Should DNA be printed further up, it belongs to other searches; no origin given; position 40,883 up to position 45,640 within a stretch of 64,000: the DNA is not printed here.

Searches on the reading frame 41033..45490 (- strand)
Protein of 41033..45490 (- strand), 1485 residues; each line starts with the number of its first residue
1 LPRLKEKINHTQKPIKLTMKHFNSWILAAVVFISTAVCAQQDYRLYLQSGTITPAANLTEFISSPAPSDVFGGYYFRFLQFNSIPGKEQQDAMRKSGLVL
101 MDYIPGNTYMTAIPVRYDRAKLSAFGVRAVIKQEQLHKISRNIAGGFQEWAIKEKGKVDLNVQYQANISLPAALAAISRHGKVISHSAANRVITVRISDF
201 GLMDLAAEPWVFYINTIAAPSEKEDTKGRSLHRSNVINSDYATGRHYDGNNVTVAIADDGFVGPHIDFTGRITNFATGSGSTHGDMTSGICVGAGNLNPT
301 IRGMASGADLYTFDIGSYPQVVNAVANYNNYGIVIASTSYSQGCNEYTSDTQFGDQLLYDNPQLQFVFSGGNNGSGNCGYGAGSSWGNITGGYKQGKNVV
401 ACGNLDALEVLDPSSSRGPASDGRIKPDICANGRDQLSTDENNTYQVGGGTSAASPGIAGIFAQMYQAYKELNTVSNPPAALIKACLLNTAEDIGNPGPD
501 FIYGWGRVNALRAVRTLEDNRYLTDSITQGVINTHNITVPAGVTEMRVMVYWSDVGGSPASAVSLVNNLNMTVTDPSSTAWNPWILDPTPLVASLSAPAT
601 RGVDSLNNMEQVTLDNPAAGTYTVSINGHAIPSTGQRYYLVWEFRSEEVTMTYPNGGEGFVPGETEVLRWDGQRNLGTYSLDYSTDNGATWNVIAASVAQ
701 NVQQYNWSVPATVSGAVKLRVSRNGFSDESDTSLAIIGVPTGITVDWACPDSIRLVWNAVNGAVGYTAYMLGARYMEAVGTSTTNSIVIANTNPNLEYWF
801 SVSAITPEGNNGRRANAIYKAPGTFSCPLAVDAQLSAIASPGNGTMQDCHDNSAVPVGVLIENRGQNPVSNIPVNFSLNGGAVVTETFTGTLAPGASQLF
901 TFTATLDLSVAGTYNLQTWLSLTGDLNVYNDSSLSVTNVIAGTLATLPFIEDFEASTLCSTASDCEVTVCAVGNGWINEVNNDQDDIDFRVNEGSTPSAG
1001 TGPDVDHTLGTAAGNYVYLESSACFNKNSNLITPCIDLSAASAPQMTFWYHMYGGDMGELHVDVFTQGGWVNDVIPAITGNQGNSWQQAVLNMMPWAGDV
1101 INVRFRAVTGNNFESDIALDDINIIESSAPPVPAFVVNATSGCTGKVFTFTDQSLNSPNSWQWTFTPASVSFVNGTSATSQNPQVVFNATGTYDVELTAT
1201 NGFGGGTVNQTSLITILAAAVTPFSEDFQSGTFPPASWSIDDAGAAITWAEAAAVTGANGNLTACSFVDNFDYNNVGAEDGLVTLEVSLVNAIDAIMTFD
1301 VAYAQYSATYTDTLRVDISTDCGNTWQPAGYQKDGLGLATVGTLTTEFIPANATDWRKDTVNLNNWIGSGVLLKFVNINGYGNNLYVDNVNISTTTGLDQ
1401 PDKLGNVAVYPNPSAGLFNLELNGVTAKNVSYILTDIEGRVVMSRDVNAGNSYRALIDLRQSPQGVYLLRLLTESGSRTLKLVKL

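Call 13: search_protein_families(library=pfam, proteins=[window:41033-45490:-], max_evalue=0.001)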
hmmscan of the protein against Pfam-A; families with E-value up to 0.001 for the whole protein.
window:41033-45490:- (1485 aa): 6 families
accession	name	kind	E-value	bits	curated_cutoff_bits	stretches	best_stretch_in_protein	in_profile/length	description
PF00082.27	Peptidase_S8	-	6.2e-31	108.2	21.8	1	249-506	1-288/288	Subtilase family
PF00629.30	MAM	-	2.3e-21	76.7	26.4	1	982-1126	14-154/158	MAM domain, meprin/A5/mu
PF18962.6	Por_Secre_tail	-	1.3e-10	41.8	27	1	1409-1482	1-73/75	Secretion system C-terminal sorting domain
PF18911.6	PKD_4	-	4.6e-08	33.4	27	1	1129-1215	2-84/85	PKD domain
PF00801.26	PKD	-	1.9e-05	25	23.5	1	1141-1205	10-71/80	PKD domain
PF21471.3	Reelin_subrepeat-B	-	0.00028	21.1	27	0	680-710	61-94/127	Reelin subrepeat B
